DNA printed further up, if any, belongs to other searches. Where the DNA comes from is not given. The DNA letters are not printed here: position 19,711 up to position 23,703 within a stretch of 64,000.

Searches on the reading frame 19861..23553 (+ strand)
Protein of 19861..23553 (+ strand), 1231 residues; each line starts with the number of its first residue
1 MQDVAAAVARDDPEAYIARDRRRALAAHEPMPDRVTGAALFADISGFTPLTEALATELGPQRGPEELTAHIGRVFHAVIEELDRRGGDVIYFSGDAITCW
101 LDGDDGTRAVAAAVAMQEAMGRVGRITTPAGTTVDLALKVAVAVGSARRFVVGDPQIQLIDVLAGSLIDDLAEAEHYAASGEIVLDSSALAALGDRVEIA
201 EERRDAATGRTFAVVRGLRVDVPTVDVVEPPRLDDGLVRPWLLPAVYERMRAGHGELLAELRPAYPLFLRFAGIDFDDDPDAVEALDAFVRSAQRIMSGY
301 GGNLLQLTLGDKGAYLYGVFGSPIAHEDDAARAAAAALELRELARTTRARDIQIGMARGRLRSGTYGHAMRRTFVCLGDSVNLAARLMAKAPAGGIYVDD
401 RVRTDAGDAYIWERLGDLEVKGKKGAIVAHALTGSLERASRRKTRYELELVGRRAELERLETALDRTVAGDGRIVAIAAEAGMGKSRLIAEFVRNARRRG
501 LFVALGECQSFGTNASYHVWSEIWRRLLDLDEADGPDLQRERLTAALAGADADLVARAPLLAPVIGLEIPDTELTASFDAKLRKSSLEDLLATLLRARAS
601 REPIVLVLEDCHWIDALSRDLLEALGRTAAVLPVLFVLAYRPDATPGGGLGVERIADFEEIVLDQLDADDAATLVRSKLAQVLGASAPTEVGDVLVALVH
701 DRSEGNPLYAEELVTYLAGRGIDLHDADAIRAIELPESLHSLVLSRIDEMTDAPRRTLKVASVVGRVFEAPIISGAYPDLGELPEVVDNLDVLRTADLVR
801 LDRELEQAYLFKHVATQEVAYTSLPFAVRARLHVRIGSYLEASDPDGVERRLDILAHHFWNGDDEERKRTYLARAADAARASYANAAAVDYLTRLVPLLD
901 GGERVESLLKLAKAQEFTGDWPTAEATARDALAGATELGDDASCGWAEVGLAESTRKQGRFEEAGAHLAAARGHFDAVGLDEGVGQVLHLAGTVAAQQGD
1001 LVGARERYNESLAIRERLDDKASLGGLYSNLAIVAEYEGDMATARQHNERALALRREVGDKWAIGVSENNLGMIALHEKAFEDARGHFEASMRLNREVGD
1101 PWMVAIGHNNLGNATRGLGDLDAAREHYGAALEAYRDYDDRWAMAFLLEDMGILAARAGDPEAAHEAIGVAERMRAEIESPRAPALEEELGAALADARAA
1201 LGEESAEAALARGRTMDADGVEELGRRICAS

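Call 58: search_protein_families(library=pfam, proteins=[window:19861-23553:+], max_evalue=0.00001)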
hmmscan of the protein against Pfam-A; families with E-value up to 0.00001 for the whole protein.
window:19861-23553:+ (1231 aa): 6 families
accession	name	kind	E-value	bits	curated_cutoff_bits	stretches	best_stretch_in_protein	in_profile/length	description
PF13191.12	AAA_16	-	5.1e-27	95.8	32.6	1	449-637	1-167/167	AAA ATPase domain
PF13424.12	TPR_12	-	9.1e-26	90.3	30.1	3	946-1016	4-76/77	Tetratricopeptide repeat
PF00211.25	Guanylate_cyc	-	1.8e-09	37.9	21.9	1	317-432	62-181/183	Adenylate and Guanylate cyclase catalytic domain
PF00515.34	TPR_1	-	9.1e-08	32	27.8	0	1105-1137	1-33/34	Tetratricopeptide repeat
PF13374.12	TPR_10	-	6.9e-06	26.4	27.5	0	1109-1136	6-33/42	Tetratricopeptide repeat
PF07719.23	TPR_2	-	9.5e-06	25.8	27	0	1106-1137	2-33/34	Tetratricopeptide repeat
